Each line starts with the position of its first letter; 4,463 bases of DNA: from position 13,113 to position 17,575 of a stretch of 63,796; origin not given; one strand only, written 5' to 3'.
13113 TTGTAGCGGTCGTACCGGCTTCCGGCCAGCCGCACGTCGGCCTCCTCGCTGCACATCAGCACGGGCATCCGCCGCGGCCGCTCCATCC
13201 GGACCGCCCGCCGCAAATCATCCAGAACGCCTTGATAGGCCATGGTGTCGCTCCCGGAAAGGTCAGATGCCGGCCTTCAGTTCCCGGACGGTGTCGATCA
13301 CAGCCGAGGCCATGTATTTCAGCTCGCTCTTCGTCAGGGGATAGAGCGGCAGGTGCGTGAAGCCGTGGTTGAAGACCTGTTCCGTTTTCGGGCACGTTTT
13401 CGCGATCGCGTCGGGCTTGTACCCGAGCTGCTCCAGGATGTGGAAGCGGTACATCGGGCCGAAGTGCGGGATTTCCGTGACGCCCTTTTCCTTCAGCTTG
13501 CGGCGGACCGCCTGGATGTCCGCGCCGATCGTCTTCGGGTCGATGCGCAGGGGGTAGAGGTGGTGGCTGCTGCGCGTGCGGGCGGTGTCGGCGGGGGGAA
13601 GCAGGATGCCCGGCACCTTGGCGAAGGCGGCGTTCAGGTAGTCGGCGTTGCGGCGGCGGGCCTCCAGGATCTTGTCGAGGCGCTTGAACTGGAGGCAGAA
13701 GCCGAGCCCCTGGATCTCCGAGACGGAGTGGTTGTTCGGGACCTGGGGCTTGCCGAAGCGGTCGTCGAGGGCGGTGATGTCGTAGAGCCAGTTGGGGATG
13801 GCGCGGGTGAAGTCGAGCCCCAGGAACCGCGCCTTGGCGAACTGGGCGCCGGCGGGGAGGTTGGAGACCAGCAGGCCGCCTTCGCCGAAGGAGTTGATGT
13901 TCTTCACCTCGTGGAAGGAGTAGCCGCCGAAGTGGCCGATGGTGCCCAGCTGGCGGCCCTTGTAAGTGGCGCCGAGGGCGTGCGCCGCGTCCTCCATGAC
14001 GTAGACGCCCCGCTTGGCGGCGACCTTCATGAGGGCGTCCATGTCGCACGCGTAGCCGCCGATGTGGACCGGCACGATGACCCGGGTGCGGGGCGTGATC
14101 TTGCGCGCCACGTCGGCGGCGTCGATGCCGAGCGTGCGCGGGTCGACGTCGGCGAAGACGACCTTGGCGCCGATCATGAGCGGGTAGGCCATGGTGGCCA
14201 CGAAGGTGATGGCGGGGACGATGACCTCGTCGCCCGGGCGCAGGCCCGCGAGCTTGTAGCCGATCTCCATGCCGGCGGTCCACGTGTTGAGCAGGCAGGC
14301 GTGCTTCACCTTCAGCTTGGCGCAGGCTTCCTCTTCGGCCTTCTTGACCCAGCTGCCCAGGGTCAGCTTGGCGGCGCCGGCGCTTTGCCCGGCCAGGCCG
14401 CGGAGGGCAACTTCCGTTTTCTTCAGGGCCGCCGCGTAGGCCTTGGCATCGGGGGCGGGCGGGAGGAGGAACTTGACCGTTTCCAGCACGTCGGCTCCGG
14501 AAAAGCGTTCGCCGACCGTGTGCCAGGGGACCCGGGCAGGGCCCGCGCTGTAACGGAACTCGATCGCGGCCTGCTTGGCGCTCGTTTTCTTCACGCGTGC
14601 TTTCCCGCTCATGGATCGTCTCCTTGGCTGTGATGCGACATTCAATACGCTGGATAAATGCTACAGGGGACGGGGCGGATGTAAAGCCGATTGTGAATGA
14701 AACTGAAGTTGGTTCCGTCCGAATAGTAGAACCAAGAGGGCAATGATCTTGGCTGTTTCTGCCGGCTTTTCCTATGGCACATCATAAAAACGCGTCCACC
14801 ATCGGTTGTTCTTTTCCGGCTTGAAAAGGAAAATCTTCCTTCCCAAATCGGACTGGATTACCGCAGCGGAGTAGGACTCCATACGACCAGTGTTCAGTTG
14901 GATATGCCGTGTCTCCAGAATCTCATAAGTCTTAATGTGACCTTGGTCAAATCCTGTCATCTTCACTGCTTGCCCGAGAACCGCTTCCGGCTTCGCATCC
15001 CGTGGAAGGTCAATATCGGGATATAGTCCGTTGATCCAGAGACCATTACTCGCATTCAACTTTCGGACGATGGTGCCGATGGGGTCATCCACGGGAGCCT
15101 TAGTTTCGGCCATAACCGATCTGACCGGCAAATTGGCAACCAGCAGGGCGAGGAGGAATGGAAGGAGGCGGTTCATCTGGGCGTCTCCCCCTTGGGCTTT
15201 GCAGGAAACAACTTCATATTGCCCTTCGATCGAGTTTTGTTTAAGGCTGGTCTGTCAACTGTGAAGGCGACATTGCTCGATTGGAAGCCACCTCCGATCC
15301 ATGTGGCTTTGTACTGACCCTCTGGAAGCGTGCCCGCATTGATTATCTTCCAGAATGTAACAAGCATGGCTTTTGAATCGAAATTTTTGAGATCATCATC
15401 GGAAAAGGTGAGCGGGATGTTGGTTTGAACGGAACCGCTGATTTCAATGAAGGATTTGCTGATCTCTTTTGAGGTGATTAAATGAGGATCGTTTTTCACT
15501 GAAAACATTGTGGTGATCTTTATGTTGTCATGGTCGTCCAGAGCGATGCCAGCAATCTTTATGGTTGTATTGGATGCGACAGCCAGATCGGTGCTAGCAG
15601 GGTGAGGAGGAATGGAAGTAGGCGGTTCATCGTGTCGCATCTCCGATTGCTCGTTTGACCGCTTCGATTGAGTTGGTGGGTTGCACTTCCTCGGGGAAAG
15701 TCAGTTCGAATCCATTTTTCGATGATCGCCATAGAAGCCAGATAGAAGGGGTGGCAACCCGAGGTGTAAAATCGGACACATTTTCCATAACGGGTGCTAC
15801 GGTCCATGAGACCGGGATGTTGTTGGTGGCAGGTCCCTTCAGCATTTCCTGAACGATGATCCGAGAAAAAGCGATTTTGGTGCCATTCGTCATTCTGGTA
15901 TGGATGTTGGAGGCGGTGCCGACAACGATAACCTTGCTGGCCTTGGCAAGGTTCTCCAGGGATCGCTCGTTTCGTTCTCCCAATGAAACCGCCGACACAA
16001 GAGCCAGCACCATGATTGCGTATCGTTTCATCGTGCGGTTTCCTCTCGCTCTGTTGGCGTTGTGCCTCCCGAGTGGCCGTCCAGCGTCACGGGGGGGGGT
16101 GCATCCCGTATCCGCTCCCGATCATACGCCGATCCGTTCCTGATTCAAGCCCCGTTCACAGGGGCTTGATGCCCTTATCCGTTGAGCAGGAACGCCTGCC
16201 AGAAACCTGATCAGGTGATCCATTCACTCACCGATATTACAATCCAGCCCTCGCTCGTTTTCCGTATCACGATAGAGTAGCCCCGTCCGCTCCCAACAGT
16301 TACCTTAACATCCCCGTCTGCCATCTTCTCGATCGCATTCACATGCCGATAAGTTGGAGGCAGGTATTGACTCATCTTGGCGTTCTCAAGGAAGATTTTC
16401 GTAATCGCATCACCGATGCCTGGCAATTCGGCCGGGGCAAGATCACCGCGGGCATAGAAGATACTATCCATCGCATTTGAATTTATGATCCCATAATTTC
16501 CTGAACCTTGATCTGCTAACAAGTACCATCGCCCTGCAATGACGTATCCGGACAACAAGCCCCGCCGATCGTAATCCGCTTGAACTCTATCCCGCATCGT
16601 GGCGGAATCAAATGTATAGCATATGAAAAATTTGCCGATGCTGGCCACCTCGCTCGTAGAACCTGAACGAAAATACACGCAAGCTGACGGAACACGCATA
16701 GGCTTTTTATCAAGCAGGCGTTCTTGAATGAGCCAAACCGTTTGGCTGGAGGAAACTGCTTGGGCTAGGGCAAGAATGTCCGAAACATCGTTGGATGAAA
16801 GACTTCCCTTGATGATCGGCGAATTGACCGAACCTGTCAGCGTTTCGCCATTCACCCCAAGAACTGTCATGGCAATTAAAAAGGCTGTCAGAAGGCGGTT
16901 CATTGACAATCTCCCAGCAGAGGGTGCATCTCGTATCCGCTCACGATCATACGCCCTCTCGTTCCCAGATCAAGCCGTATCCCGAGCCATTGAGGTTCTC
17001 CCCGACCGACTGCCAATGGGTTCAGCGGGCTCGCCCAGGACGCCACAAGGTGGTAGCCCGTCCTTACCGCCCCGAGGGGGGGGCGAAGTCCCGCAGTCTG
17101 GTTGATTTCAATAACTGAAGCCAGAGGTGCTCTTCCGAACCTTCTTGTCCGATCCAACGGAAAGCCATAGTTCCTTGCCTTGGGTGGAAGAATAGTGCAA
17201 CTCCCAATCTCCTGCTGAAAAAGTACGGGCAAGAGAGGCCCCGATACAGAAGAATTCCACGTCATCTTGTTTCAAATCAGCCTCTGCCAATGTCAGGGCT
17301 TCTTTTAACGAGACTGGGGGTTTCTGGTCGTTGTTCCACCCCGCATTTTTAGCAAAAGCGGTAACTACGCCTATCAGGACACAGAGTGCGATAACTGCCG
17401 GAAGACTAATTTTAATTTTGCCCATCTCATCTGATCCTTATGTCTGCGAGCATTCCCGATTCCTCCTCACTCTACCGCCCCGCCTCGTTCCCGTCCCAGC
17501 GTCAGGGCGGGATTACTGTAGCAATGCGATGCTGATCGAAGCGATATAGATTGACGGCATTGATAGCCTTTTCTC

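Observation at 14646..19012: Low-GC island: modular array of seven small, mostly exported ORFs (possible orphan-immunity or secretome cassette array)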

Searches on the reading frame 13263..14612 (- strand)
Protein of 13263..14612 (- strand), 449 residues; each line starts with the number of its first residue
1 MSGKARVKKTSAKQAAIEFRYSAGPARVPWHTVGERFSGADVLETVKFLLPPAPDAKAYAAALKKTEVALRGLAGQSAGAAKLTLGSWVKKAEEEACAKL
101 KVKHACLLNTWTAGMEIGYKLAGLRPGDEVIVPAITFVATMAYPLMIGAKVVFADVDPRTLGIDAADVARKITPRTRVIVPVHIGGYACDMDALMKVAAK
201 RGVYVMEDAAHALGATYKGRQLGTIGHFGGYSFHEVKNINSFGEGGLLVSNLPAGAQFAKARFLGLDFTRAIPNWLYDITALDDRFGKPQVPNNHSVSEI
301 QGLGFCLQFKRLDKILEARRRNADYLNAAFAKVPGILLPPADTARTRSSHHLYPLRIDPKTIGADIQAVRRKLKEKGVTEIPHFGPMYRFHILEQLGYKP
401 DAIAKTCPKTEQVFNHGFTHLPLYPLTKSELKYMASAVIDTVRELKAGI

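Call 20: find_related_loci(query=window:13263-14612:-, collection=genome_contigs, flank=10000)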
Query window:13263-14612:- (449 aa) in genome_contigs; peptide patterns used: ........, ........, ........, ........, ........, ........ (x = any residue, [..] = any of these).
185 stretches matched a pattern; 65 encode a relative of the query (tblastn E <= 1e-3); 65 distinct loci.
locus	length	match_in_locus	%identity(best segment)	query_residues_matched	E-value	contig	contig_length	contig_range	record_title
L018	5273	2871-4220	84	1-448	0e+0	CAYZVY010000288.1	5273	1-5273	MAG TPA_asm: uncultured Verrucomicrobiota bacterium isolate SRP272421_co1_293 genome assembly, contig: NODE_59927_length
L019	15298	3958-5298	83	2-448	0e+0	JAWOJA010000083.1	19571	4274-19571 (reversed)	MAG: Kiritimatiellia bacterium isolate CWP6-1.bin.133 k191_1427128, whole genome shotgun sequence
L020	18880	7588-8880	68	18-448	0e+0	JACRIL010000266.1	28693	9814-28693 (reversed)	MAG: Planctomycetota bacterium isolate NC_groundwater_1802_Pr3_B-0.1um_59_14 SR-2_scaffold_141_4068961, whole genome sho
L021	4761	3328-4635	57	13-448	6e-174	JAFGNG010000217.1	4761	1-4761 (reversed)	MAG: Planctomycetota bacterium isolate Zod_Metabat.533 k87_9570914, whole genome shotgun sequence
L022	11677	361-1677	58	10-448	4e-168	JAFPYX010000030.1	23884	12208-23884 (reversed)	MAG: Victivallales bacterium isolate RGIG1601 Goat_Abomasum.Co__c925196, whole genome shotgun sequence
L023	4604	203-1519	58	10-448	1e-172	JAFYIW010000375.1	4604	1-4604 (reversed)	MAG: Victivallales bacterium isolate RGIG7131 Water_buffalos_Abomasum-4__c1038549, whole genome shotgun sequence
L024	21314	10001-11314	58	11-448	7e-168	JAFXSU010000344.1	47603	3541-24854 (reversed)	MAG: Victivallales bacterium isolate RGIG6713 Sheep_Rumen-2__c1577810, whole genome shotgun sequence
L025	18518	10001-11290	65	18-446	0e+0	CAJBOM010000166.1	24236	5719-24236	MAG: uncultured Verrucomicrobia bacterium isolate Loc080925-7m_bin-0087 genome assembly, contig: bin-0087:166/218, whole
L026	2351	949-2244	55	18-449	7e-174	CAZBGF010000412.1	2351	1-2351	MAG TPA_asm: uncultured Verrucomicrobiota bacterium isolate binchicken_co181_6 genome assembly, contig: NODE_116084_leng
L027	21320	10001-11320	55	9-448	4e-159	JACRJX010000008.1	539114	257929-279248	MAG: Verrucomicrobia bacterium isolate NC_groundwater_1840_Pr3_B-0.1um_61_25 SR-2_scaffold_141_499138, whole genome shot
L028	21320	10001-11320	55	9-448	9e-159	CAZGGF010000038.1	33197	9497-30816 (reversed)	MAG TPA_asm: uncultured Verrucomicrobiota bacterium isolate SRP293105_co1_5 genome assembly, contig: k141_1172215, whole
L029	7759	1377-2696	55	9-448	1e-158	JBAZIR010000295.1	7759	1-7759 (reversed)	MAG: Verrucomicrobiia bacterium isolate SO_2017_LW4_10 scaffold_18123_c1_LW137-91_2017, whole genome shotgun sequence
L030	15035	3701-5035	54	3-448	2e-157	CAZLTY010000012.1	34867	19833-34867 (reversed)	MAG TPA_asm: uncultured Pirellulales bacterium isolate binchicken_co142_456 genome assembly, contig: NODE_3477_length_34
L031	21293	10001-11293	54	18-448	1e-157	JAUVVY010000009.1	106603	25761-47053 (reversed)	MAG: bacterium isolate CSMAG_1176 CSMAG_1176_k127_922554_length_106603_cov_35.9966, whole genome shotgun sequence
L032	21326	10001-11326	55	7-448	8e-159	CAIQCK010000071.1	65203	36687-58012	uncultured bacterium isolate AM-2014_bin-0333 genome assembly, contig: bin-0333:071/126, whole genome shotgun sequence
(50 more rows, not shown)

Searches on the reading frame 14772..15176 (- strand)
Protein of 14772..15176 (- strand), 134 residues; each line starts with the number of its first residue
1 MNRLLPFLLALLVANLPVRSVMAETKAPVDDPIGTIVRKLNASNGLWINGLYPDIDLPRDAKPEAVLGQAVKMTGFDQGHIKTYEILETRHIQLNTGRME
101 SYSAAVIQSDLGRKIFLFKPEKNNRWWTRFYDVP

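Call 5: search_protein_families(library=pfam, proteins=[window:14772-15176:-], max_evalue=1)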
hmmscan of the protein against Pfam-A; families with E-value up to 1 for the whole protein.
window:14772-15176:- (134 aa): 0 families

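Call 6: search_protein_families(library=ncbifam, proteins=[window:14772-15176:-], max_evalue=1)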
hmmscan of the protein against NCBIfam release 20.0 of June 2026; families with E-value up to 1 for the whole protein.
window:14772-15176:- (134 aa): 0 families

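Call 29: search_protein_families(library=phrogs, proteins=[window:14772-15176:-], max_evalue=1)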
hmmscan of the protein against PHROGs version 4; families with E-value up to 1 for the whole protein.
window:14772-15176:- (134 aa): 1 family
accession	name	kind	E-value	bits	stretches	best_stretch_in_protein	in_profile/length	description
phrog_6753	-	unknown function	0.12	13.3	1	38-130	21-109/121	-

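Call 30: search_protein_families(library=padloc, proteins=[window:14772-15176:-], max_evalue=1)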
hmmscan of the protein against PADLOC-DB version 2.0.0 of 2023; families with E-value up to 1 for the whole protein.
window:14772-15176:- (134 aa): 0 families

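Call 37: list_cluster_members(proteins=[window:14772-15176:-, window:15173-15640:-, window:15627-16031:-, window:16211-16903:-, window:17108-17425:-, window:17513-18391:-, window:18518-19012:-])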
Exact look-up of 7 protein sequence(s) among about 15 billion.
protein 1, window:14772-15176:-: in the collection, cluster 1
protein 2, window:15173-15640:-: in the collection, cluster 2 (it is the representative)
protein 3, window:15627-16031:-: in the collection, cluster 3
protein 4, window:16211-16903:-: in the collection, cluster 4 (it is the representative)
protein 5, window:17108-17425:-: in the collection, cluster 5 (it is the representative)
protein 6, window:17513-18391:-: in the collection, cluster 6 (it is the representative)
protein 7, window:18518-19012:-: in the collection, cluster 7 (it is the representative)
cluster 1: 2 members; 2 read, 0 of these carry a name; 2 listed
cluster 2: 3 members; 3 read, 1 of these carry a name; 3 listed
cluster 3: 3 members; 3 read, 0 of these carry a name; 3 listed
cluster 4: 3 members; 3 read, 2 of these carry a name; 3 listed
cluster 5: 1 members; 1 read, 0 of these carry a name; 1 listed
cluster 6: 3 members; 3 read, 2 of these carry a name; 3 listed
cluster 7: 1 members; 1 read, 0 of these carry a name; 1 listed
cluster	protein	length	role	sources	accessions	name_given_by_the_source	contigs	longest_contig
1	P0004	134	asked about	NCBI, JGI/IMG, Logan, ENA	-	-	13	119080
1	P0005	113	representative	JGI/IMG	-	-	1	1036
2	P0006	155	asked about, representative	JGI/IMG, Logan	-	-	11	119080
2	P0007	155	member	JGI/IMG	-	hypothetical protein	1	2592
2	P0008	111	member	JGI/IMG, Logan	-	-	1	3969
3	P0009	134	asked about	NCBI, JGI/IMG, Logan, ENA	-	-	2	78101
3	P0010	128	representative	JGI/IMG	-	-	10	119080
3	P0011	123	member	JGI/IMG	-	-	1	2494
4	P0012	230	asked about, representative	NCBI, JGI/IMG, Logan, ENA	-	-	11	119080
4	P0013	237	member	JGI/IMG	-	hypothetical protein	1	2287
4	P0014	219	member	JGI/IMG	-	hypothetical protein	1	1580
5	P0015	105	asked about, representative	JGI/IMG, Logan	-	-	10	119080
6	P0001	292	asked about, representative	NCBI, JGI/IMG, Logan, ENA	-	-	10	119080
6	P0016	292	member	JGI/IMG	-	hypothetical protein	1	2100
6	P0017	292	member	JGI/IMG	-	hypothetical protein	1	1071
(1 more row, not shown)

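Call 40: find_encoding_contigs(protein=P0013, flank=5000, max_places=4)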
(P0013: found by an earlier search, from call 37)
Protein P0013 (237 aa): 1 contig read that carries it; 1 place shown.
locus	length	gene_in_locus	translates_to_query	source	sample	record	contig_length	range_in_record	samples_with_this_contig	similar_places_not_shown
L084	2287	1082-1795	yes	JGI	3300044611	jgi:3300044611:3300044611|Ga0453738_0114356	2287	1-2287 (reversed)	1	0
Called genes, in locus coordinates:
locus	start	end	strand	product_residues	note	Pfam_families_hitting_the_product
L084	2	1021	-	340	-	?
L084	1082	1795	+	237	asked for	-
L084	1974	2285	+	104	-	?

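Call 84: search_solved_structures(query=window:14772-15176:-, max_evalue=1)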
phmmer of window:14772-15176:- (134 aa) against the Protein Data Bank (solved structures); distinct sequences matched with E-value up to 1: 0.

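Call 91: predict_structure(alignment_id=A5)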
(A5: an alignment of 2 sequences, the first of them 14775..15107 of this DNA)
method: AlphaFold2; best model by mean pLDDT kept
length: 111 residues; sequences in the alignment: 2
mean_pLDDT: 78.1   pTM: 0.72
mean pLDDT of the five models: 78.1, 64.3, 64.1, 63.3, 61.1
residues with pLDDT >= 90: 16; 70-90: 68; 50-70: 20; < 50: 7
segments of 3 or more residues with pLDDT < 50: 1-4, 54-56
pLDDT, mean of each block of 10 residues (from residue 1): 61 88 59 82 83 58 90 86 87 86 82 67
secondary structure, 60 per line:
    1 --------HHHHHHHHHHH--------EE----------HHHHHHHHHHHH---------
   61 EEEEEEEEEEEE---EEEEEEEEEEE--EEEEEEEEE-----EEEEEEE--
elements in order: H9-19 H40-51 E61-72 E76-86 E89-97 E103-109

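Call 95: fold_search(model_id=the predicted structure, library=pdb)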
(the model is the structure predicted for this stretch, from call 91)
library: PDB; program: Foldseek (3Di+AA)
matches with E <= 10: 543; with E <= 0.001: 0
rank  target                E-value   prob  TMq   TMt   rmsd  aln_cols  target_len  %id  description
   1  8chu_B                2.2e-01  0.97  0.36  0.28   2.9        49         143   10  Crystal structure of human PURA repeat I-II K97E mutant (released 2024-02-21)
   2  3k44_B                2.3e-01  0.93  0.33  0.27   3.2        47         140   19  Crystal Structure of Drosophila melanogaster Pur-alpha (released 2009-10-27)
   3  8cht_C                2.4e-01  0.96  0.35  0.28   2.8        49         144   10  Crystal structure of human PURA (fragment Glu57-Glu212, PUR repeat I and II) (released 2024-02-21)
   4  6kac_P                2.4e-01  0.54  0.37  0.25   5.9        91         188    9  Cryo-EM structure of the C2S2-type PSII-LHCII supercomplex from Chlamydomonas reihardtii (released 2019-10-23)
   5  5fgp_A                2.9e-01  0.94  0.36  0.28   2.7        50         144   18  Crystal structure of D. melanogaster Pur-alpha repeat I-II in complex with DNA. (released 2016-01-20)
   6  1qma_A                4.1e-01  0.11  0.23  0.21   7.0        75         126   13  Nuclear Transport Factor 2 (NTF2) W7A mutant (released 2000-02-03)
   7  1jb4_A                4.1e-01  0.10  0.22  0.21   7.1        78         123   14  CRYSTAL STRUCTURE OF NTF2 M102E MUTANT (released 2002-03-13)
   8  3k44_A                4.4e-01  0.87  0.34  0.26   3.2        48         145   19  Crystal Structure of Drosophila melanogaster Pur-alpha (released 2009-10-27)
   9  1oun_A                4.4e-01  0.10  0.25  0.23  12.7       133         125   13  CRYSTAL STRUCTURE OF NUCLEAR TRANSPORT FACTOR 2 (NTF2) (released 1997-04-01)
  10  6s5l_H                4.6e-01  0.13  0.29  0.27  12.2       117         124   18  Anabaena Apo-C-Terminal Domain Homolog Of The Orange Carotenoid Protein In Native Conditions (released 2020-05-13)
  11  1gy6_B                4.6e-01  0.10  0.23  0.22   7.2        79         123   13  NTF2 from rat, ammonium sulphate conditions (released 2002-06-20)
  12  4ouq                  5.2e-01  0.20  0.28  0.29   6.0        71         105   10  Crystal structure of a DUF4783 family protein (BF1468) from Bacteroides fragilis YCH46 at 1.55 A resolution (released 2014-04-30)
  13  6s5l_K                5.2e-01  0.12  0.28  0.26  12.3       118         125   18  Anabaena Apo-C-Terminal Domain Homolog Of The Orange Carotenoid Protein In Native Conditions (released 2020-05-13)
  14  6s5l_J                5.5e-01  0.13  0.29  0.27  12.3       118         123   16  Anabaena Apo-C-Terminal Domain Homolog Of The Orange Carotenoid Protein In Native Conditions (released 2020-05-13)
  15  6s5l_G                5.5e-01  0.12  0.29  0.27  12.2       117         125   18  Anabaena Apo-C-Terminal Domain Homolog Of The Orange Carotenoid Protein In Native Conditions (released 2020-05-13)
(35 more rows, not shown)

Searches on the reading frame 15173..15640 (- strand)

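Call 5: search_protein_families(library=pfam, proteins=[window:15173-15640:-], max_evalue=1)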
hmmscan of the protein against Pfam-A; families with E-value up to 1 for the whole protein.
window:15173-15640:- (155 aa): 0 families

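Call 6: search_protein_families(library=ncbifam, proteins=[window:15173-15640:-], max_evalue=1)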
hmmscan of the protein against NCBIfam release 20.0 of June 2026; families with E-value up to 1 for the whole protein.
window:15173-15640:- (155 aa): 0 families

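Call 29: search_protein_families(library=phrogs, proteins=[window:15173-15640:-], max_evalue=1)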
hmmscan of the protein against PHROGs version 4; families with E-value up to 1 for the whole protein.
window:15173-15640:- (155 aa): 2 families
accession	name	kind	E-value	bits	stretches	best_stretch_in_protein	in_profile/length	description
phrog_14610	-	unknown function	0.0052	17.8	1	93-143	17-62/63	-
phrog_3164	-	unknown function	0.36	11.9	1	109-130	59-82/94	-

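Call 30: search_protein_families(library=padloc, proteins=[window:15173-15640:-], max_evalue=1)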
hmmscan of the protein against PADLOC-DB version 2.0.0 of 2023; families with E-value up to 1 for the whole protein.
window:15173-15640:- (155 aa): 0 families

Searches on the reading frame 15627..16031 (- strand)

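Call 5: search_protein_families(library=pfam, proteins=[window:15627-16031:-], max_evalue=1)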
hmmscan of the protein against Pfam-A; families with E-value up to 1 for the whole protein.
window:15627-16031:- (134 aa): 0 families

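Call 6: search_protein_families(library=ncbifam, proteins=[window:15627-16031:-], max_evalue=1)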
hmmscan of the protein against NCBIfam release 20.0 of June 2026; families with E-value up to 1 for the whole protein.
window:15627-16031:- (134 aa): 1 family
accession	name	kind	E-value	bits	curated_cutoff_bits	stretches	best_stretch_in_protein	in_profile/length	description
NF048002.1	spike_base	equivalog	0.043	14.1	28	1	27-63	27-63/85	spike base protein, RCAP_Rcc01079 family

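Call 29: search_protein_families(library=phrogs, proteins=[window:15627-16031:-], max_evalue=1)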
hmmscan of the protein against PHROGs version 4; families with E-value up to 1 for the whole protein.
window:15627-16031:- (134 aa): 2 families
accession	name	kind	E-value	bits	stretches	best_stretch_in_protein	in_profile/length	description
phrog_11474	-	unknown function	0.28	12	0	110-133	39-62/63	-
phrog_15622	-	unknown function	0.35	11.6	1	54-92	10-50/170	-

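Call 30: search_protein_families(library=padloc, proteins=[window:15627-16031:-], max_evalue=1)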
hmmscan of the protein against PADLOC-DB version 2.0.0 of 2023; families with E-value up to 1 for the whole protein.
window:15627-16031:- (134 aa): 0 families

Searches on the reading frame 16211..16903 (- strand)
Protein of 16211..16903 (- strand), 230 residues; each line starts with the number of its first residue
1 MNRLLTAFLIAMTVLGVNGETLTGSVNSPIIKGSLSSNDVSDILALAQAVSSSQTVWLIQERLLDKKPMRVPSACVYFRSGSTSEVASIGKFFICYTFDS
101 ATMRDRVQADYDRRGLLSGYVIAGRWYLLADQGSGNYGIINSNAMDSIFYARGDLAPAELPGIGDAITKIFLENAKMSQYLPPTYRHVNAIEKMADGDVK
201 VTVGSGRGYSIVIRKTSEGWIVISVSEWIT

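Call 5: search_protein_families(library=pfam, proteins=[window:16211-16903:-], max_evalue=1)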
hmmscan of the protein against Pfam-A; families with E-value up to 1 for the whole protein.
window:16211-16903:- (230 aa): 0 families

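Call 6: search_protein_families(library=ncbifam, proteins=[window:16211-16903:-], max_evalue=1)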
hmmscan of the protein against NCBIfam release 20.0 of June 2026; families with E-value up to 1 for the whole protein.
window:16211-16903:- (230 aa): 0 families

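Call 29: search_protein_families(library=phrogs, proteins=[window:16211-16903:-], max_evalue=1)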
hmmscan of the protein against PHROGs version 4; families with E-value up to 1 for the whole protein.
window:16211-16903:- (230 aa): 1 family
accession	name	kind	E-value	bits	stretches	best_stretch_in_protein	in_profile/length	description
phrog_38793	-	unknown function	0.34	10.9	1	143-201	33-91/320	-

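Call 30: search_protein_families(library=padloc, proteins=[window:16211-16903:-], max_evalue=1)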
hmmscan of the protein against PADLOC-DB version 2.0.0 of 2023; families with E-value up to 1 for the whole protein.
window:16211-16903:- (230 aa): 0 families

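Call 81: search_dna_similar(query=window:16211-16903:-, collection=plasmids, mode=protein, max_evalue=0.01)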
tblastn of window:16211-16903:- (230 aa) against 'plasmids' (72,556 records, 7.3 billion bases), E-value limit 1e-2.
No match.

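Call 85: search_solved_structures(query=window:16211-16903:-, max_evalue=1)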
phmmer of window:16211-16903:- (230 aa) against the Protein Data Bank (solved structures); distinct sequences matched with E-value up to 1: 5.
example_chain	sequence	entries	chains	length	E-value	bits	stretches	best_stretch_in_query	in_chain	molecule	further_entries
8ybn_B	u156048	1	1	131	0.05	16.4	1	96-175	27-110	nanobody SEB-Nb8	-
2q9q_A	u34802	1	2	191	0.53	13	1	139-200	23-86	DNA replication complex GINS protein PSF2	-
2e9x_B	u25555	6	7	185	0.53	13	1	139-200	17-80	DNA replication complex GINS protein PSF2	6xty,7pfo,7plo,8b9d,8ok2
2eho_C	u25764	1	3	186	0.53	13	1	139-200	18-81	DNA replication complex GINS protein PSF2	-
6xtx_B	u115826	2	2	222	0.74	12.6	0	139-200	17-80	DNA replication complex GINS protein PSF2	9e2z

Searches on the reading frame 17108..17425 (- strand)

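Call 5: search_protein_families(library=pfam, proteins=[window:17108-17425:-], max_evalue=1)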
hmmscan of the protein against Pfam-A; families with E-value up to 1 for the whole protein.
window:17108-17425:- (105 aa): 0 families

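Call 6: search_protein_families(library=ncbifam, proteins=[window:17108-17425:-], max_evalue=1)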
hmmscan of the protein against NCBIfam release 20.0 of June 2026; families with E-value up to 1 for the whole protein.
window:17108-17425:- (105 aa): 0 families

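Call 29: search_protein_families(library=phrogs, proteins=[window:17108-17425:-], max_evalue=1)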
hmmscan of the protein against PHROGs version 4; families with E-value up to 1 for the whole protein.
window:17108-17425:- (105 aa): 1 family
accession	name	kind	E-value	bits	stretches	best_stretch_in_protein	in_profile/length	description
phrog_31482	-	unknown function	0.31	10.4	1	16-86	61-123/591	-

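Call 30: search_protein_families(library=padloc, proteins=[window:17108-17425:-], max_evalue=1)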
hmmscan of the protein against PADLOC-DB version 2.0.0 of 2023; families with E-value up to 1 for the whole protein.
window:17108-17425:- (105 aa): 0 families
